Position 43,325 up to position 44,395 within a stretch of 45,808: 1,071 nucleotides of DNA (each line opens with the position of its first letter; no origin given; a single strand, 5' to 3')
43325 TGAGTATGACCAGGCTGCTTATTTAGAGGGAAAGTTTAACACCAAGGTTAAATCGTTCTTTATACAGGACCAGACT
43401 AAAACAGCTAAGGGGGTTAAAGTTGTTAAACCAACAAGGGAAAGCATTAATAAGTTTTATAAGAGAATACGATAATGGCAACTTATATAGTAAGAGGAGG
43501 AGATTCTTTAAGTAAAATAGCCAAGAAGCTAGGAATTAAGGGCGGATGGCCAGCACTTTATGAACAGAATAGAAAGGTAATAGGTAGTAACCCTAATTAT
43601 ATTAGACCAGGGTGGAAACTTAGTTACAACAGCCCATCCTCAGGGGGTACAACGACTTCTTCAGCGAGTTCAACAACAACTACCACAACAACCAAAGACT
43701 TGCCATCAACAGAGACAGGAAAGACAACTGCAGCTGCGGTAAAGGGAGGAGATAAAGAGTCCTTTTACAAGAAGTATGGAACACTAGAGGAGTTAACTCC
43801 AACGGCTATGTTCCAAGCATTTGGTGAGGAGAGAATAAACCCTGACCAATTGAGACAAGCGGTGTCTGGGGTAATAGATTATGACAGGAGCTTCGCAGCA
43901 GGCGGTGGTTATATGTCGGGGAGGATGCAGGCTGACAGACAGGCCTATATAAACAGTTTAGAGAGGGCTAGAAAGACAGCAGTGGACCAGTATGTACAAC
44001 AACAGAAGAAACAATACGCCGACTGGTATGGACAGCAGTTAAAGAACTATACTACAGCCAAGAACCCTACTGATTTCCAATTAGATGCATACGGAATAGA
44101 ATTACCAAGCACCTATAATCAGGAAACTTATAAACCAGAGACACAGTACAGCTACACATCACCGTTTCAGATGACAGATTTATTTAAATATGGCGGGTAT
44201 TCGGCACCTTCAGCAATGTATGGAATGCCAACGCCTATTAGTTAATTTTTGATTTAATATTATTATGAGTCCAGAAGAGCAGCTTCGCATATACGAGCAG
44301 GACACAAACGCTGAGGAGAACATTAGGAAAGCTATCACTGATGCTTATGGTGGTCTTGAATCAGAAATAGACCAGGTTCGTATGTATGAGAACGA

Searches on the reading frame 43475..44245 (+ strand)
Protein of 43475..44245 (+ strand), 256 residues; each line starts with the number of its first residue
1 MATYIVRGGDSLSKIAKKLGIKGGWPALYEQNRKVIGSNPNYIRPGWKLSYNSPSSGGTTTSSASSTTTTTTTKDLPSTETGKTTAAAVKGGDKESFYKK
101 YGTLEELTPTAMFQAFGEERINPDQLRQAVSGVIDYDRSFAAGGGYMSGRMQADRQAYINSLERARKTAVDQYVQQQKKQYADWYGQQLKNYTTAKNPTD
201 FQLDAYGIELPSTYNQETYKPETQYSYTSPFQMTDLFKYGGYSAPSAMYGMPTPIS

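Call 22: search_protein_families(library=pfam, proteins=[window:43475-44245:+], max_evalue=0.01)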
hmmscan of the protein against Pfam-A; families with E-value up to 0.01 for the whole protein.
window:43475-44245:+ (256 aa): 1 family
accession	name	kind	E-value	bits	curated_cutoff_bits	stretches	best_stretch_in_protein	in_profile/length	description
PF01476.26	LysM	-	5.1e-05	23.6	20.9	1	4-49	1-40/43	LysM domain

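Call 33: search_protein_families(library=phrogs, proteins=[window:43475-44245:+], max_evalue=0.01)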
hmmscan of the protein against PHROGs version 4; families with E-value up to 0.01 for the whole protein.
window:43475-44245:+ (256 aa): 5 families
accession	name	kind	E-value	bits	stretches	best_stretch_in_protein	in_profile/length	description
phrog_380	-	lysis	1.6e-12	48.1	1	3-104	185-289/309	endolysin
phrog_4602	-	other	3.2e-05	24.9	1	3-83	36-111/220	transglycosylase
phrog_8272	-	tail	0.00021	22.7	1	3-49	39-85/93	tail protein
phrog_21966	-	unknown function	0.00033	21.7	1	3-49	96-142/146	-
phrog_28394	-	unknown function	0.00049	20.4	1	3-81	68-141/303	-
